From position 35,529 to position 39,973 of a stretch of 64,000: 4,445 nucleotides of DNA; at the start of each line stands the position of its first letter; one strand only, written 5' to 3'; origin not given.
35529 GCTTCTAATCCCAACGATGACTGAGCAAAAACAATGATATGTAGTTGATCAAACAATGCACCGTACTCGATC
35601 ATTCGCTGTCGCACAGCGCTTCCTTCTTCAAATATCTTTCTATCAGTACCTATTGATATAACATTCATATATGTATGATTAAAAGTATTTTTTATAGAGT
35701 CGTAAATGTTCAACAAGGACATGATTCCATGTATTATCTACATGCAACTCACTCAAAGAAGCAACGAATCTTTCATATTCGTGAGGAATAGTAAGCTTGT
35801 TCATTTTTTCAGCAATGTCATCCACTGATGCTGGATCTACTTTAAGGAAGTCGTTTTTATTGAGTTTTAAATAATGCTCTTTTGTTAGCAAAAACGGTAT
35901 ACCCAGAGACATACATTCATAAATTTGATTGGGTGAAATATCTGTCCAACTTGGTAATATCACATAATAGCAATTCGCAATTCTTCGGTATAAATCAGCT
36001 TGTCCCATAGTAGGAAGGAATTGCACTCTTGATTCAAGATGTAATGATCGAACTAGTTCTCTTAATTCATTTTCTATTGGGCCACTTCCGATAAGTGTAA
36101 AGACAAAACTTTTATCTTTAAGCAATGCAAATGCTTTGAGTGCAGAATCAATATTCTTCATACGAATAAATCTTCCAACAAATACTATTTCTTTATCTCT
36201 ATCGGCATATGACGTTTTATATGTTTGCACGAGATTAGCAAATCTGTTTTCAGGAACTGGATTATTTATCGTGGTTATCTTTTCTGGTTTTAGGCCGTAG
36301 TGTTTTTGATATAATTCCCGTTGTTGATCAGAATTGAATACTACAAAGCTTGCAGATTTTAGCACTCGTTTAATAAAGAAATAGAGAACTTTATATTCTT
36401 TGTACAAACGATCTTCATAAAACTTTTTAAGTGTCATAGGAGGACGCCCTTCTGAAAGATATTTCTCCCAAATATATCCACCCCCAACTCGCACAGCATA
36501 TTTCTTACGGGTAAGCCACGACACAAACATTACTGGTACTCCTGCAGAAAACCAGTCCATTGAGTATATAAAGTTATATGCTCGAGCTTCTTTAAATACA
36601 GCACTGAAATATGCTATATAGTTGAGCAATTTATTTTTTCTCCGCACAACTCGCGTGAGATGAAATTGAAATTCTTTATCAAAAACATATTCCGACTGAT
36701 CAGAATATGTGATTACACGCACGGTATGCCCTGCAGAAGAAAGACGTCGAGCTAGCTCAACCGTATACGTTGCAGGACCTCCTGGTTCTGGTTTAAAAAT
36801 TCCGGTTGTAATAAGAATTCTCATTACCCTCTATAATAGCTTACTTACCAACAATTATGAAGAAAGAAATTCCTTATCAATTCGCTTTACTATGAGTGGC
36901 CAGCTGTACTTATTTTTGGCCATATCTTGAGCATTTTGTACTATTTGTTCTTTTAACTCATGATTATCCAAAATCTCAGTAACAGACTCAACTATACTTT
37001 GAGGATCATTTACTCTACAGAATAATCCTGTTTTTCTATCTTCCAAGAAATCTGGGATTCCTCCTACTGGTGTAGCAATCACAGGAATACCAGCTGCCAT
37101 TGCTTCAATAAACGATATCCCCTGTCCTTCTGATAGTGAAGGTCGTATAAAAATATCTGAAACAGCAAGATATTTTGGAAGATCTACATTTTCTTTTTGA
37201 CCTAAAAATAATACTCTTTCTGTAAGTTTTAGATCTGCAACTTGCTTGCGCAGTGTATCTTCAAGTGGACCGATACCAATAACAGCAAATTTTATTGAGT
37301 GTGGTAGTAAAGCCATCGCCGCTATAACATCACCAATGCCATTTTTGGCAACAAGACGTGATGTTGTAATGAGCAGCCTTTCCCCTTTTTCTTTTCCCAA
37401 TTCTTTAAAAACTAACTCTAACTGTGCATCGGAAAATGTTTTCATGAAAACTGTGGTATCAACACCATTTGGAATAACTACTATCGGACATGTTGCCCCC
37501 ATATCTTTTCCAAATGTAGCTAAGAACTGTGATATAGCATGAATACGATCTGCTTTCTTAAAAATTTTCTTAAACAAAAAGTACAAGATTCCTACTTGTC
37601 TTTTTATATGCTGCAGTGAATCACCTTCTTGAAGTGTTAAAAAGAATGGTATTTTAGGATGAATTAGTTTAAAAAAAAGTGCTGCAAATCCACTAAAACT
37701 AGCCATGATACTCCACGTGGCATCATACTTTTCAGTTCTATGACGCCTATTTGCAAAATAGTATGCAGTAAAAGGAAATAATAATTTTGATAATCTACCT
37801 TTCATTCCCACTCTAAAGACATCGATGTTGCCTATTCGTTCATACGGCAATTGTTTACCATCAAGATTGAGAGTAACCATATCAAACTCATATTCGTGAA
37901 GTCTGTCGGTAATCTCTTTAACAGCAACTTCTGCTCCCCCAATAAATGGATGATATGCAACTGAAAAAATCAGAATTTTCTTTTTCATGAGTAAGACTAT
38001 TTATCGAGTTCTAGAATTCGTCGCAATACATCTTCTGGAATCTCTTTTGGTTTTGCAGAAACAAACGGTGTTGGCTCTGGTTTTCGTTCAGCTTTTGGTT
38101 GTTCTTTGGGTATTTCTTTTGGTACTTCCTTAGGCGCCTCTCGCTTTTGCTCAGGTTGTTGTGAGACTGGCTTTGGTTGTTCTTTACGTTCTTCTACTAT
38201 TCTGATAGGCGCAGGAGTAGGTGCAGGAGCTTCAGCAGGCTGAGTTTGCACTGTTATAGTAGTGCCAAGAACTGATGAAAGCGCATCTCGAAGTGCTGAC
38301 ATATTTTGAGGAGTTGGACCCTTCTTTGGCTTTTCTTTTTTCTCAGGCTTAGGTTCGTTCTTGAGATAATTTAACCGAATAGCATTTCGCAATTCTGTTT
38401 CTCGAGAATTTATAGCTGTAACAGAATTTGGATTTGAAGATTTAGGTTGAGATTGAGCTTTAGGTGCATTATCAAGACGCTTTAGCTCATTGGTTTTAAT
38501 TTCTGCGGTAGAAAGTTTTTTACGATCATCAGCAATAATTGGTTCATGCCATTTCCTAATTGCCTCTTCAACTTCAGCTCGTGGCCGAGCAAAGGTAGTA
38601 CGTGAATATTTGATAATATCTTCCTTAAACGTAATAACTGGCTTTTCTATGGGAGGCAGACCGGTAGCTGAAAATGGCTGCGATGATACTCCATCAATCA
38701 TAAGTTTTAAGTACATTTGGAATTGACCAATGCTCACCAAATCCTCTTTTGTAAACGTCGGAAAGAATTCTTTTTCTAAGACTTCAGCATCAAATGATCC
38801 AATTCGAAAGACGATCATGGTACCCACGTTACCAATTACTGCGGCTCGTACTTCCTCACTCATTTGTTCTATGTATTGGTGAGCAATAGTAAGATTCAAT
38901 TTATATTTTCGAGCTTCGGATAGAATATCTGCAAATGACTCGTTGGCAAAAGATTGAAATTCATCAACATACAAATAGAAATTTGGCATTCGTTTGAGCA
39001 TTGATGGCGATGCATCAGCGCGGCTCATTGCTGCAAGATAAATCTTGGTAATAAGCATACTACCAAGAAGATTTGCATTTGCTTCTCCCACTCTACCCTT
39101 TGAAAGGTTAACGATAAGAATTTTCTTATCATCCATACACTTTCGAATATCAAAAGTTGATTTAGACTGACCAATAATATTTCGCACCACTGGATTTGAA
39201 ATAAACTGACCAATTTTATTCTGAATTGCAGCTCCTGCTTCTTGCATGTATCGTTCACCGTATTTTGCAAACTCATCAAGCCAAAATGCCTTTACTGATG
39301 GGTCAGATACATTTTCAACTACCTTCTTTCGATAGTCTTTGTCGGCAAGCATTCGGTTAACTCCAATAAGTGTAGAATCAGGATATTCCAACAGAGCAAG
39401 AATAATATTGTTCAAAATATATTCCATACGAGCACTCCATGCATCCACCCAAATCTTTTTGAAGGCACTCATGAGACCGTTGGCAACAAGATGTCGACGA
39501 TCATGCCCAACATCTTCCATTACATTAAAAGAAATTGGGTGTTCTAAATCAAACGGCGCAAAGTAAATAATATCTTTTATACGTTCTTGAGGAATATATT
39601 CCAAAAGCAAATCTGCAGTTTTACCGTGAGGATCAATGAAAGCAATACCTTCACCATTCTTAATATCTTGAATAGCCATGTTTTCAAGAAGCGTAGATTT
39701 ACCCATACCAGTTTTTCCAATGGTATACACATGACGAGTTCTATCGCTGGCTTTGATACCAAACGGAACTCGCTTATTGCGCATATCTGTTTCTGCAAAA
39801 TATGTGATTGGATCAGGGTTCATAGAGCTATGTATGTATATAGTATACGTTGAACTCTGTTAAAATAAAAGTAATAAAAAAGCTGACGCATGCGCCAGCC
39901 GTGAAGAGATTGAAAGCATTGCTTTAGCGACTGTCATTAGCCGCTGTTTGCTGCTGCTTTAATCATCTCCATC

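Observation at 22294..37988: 16-kb surface-glycan cluster combining a GDP-heptose pathway, six GT-B glycosyltransferases and three methyltransferases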

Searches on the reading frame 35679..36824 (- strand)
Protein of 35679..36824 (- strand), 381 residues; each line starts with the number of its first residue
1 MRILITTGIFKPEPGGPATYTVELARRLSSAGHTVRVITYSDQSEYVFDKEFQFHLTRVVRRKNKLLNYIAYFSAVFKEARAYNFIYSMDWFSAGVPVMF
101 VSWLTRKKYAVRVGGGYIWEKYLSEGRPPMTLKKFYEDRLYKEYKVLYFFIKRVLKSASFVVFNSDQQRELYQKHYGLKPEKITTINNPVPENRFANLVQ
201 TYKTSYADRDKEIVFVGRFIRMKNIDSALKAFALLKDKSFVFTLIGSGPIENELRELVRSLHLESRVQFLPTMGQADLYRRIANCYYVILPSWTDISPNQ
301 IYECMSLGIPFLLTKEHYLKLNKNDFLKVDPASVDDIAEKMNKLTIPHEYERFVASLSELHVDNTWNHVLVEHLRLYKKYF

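Call 4: search_protein_families(library=pfam, proteins=[window:35679-36824:-], max_evalue=0.01)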
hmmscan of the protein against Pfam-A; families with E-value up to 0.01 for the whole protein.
window:35679-36824:- (381 aa): 6 families
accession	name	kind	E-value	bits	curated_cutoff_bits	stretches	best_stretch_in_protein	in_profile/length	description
PF00534.26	Glycos_transf_1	-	2.7e-19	69.8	26.4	1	208-344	13-155/172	Glycosyl transferases group 1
PF13692.12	Glyco_trans_1_4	-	1.5e-18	67.9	27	1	211-344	2-139/142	Glycosyl transferases group 1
PF13439.12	Glyco_transf_4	-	3.7e-16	60.1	28.5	1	14-193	1-169/170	Glycosyltransferase Family 4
PF13579.12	Glyco_trans_4_4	-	6.4e-15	56.3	29.7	1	15-188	1-157/158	Glycosyl transferase 4-like domain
PF20706.3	GT4-conflict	-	0.0045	16.5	26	0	204-315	191-312/385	Family 4 Glycosyltransferase in conflict systems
PF02350.25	Epimerase_2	-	0.0066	15.8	30.6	0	221-345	199-317/347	UDP-N-acetylglucosamine 2-epimerase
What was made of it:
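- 35679..36824 (-): GT4 glycosyltransferase GT_d. Pfam Glycos_transf_1 at 69.8 bits and Glyco_transf_4 at 60.1 bits (call 4).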

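Call 20: search_protein_families(library=ncbifam, proteins=[window:35679-36824:-], max_evalue=0.001)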
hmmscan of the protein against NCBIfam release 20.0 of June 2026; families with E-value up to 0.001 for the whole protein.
window:35679-36824:- (381 aa): 24 families
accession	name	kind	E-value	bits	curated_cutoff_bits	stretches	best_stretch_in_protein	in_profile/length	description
NF041010.1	glycosy_Agl16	equivalog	5.8e-15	55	575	1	144-379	120-350/352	glycosylation protein Agl16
TIGR04157.1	glyco_rSAM_CFB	subfamily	2.1e-12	46.7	400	1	149-316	161-332/406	TIGR04157 family glycosyltransferase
NF046085.1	XrtY_assoc_Gly1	equivalog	4.3e-12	45.6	400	1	145-379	148-383/387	XrtY-associated glycosyltransferase XYAG1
NF050063.1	ProtGlycPglJ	equivalog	1.5e-11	44.1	500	1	148-309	135-290/363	N-acetylgalactosamine-N,N'-diacetylbacillosaminyl-diphospho-undecaprenol 4-alpha-N-acetylgalactosaminyltransferase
TIGR03999.1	thiol_BshA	equivalog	3.5e-11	42.6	273.7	1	164-316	151-304/375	N-acetyl-alpha-D-glucosaminyl L-malate synthase BshA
TIGR04047.1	MSMEG_0565_glyc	hypoth_equivalog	2.5e-10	40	259.85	1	152-378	133-372/373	MSMEG_0565 family glycosyltransferase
NF047684.1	TeichurnBiosyTuaC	equivalog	7.4e-10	38.3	550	1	209-356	218-363/391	teichuronic acid biosynthesis protein TuaC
TIGR03088.1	stp2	hypoth_equivalog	2.2e-09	36.8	409.05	1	160-314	140-302/374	TIGR03088 family PEP-CTERM/XrtA system glycosyltransferase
NF038298.1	EPS_HpsO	equivalog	2.4e-09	36.4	575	1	189-295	177-286/388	hormogonium polysaccharide biosynthesis glycosyltransferase HpsO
NF007640.0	PRK10307.1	subfamily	5e-09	35.6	276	1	1-39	1-39/411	WcaI family glycosyltransferase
NF041876.1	EPS_EpsE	equivalog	1.5e-08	34.3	400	1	156-356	160-370/389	exopolysaccharide biosynthesis GT4 family glycosyltransferase EpsE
TIGR03449.1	mycothiol_MshA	equivalog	5.1e-08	32.2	462.5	1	151-320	158-339/406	D-inositol-3-phosphate glycosyltransferase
NF007396.0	PRK09922.1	equivalog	5.6e-08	32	385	1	175-315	152-290/361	lipopolysaccharide 1,6-galactosyltransferase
NF038255.1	exopoly_VpsD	equivalog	1.3e-07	30.9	300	1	180-379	176-378/381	VpsD family glycosyltransferase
TIGR04063.1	stp3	hypoth_equivalog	4.1e-07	29.2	442.05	1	176-271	175-276/397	TIGR04063 family PEP-CTERM/XrtA system glycosyltransferase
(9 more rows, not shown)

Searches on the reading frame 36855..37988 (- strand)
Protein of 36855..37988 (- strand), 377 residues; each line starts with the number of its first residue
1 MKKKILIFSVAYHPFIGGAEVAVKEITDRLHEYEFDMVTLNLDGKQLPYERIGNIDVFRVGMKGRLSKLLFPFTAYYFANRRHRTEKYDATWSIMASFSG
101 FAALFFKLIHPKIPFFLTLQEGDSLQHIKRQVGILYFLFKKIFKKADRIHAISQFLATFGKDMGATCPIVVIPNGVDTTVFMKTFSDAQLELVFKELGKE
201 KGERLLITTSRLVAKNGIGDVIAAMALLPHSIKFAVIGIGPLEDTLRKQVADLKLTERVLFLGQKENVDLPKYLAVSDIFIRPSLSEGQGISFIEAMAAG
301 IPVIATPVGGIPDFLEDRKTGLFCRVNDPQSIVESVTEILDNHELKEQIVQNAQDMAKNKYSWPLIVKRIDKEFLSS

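Call 4: search_protein_families(library=pfam, proteins=[window:36855-37988:-], max_evalue=0.01)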
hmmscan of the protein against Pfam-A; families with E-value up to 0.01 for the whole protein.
window:36855-37988:- (377 aa): 6 families
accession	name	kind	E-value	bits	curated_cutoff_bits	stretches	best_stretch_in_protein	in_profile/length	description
PF00534.26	Glycos_transf_1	-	3.5e-39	134.5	26.4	1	194-355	6-171/172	Glycosyl transferases group 1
PF13692.12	Glyco_trans_1_4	-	6.7e-30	104.6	27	1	204-342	2-142/142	Glycosyl transferases group 1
PF13439.12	Glyco_transf_4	-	3.5e-13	50.4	28.5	1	16-179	1-169/170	Glycosyltransferase Family 4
PF13579.12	Glyco_trans_4_4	-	7e-09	36.6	29.7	1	17-175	1-158/158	Glycosyl transferase 4-like domain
PF13524.12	Glyco_trans_1_2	-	9.9e-09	35.7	25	1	258-363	28-135/144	Glycosyl transferase-like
PF20706.3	GT4-conflict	-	3.5e-07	30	26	1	264-358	269-360/385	Family 4 Glycosyltransferase in conflict systems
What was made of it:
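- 36855..37988 (-): GT4 glycosyltransferase GT_e. Pfam Glycos_transf_1 at 134.5 bits (call 4).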

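Call 20: search_protein_families(library=ncbifam, proteins=[window:36855-37988:-], max_evalue=0.001)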
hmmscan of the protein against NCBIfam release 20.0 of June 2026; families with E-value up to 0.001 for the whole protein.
window:36855-37988:- (377 aa): 46 families (the best 25 are shown)
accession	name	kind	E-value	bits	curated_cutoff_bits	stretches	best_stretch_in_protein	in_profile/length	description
NF047684.1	TeichurnBiosyTuaC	equivalog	3.4e-34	118.4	550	1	99-362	120-374/391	teichuronic acid biosynthesis protein TuaC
TIGR03999.1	thiol_BshA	equivalog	3.9e-34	118.2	273.7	1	143-370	142-366/375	N-acetyl-alpha-D-glucosaminyl L-malate synthase BshA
TIGR03088.1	stp2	hypoth_equivalog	2.1e-26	92.8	409.05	1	169-369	162-365/374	TIGR03088 family PEP-CTERM/XrtA system glycosyltransferase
NF041876.1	EPS_EpsE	equivalog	1.6e-23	83.6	400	1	161-362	178-381/389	exopolysaccharide biosynthesis GT4 family glycosyltransferase EpsE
TIGR02149.1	glgA_Coryne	subfamily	2.5e-23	82.8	302.4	1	7-369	5-382/391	glycogen synthase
NF049988.1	MGlcDAGSynMgs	equivalog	2.4e-22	79.8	400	1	169-363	178-373/398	alpha-monoglucosyldiacylglycerol synthase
TIGR04063.1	stp3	hypoth_equivalog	5.5e-22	78.2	442.05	1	142-370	154-388/397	TIGR04063 family PEP-CTERM/XrtA system glycosyltransferase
NF053787.1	GlcN_PG_synth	equivalog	2.7e-21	75.8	480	1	139-373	137-355/361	N-acetylglucosaminyl phosphatidylglycerol synthase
NF038295.1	EPS_HpsP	equivalog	1.4e-20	73.7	550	1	127-370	134-380/388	hormogonium polysaccharide biosynthesis glycosyltransferase HpsP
NF012028.0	PRK15484.1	subfamily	1.4e-19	70.5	618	1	145-373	139-374/380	lipopolysaccharide N-acetylglucosaminyltransferase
TIGR04005.1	wcaL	equivalog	5.5e-19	68.3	537.6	1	139-366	168-395/406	colanic acid biosynthesis glycosyltransferase WcaL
NF046085.1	XrtY_assoc_Gly1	equivalog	6.2e-18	64.8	400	1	137-368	153-375/387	XrtY-associated glycosyltransferase XYAG1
TIGR03449.1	mycothiol_MshA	equivalog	2.1e-17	63.2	462.5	1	166-371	187-397/406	D-inositol-3-phosphate glycosyltransferase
NF050063.1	ProtGlycPglJ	equivalog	4.9e-17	62.2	500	1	191-359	183-349/363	N-acetylgalactosamine-N,N'-diacetylbacillosaminyl-diphospho-undecaprenol 4-alpha-N-acetylgalactosaminyltransferase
TIGR04047.1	MSMEG_0565_glyc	hypoth_equivalog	2.4e-16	59.8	259.85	1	141-363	134-360/373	MSMEG_0565 family glycosyltransferase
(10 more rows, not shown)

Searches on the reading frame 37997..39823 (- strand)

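Call 4: search_protein_families(library=pfam, proteins=[window:37997-39823:-], max_evalue=0.01)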
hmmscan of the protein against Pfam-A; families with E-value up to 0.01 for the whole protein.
window:37997-39823:- (608 aa): 4 families
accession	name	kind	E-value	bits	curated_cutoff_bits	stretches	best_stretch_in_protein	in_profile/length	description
PF02534.20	T4SS-DNA_transf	-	4.4e-08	32.8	20.1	1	30-324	45-347/468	Type IV secretory system Conjugative DNA transfer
PF10412.15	TrwB_AAD_bind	-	7.6e-08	32.1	20.5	1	25-341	11-310/387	Type IV secretion-system coupling protein DNA-binding domain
PF12696.13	TraG-D_C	-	4.3e-05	23.9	22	1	282-342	2-67/126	TraM recognition site of TraD and TraG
PF01935.23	DUF87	-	8.3e-05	23.2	23.2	1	16-253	9-212/220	Helicase HerA, central domain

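Call 20: search_protein_families(library=ncbifam, proteins=[window:37997-39823:-], max_evalue=0.001)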
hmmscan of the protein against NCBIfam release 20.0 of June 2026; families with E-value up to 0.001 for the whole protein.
window:37997-39823:- (608 aa): 5 families
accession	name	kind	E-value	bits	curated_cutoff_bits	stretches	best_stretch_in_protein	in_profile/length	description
TIGR03743.1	SXT_TraD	subfamily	1.6e-13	50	366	2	17-68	163-214/636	conjugative transfer system coupling protein TraD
NF045973.1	conju_CD1115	equivalog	3.5e-11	42.6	250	1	25-342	20-358/442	VirD4-like conjugal transfer protein, CD1115 family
TIGR03754.1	conj_TOL_TraD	equivalog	1.6e-09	36.9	647.55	1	20-74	171-224/643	type IV conjugative transfer system coupling protein TraD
NF053655.1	CedD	equivalog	3e-07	29.5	600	1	16-79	208-271/527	DNA-translocating ATPase CedD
NF041447.1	TrbC_conju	equivalog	0.0004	18.9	800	0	23-66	123-166/685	F-type conjugative transfer protein TrbC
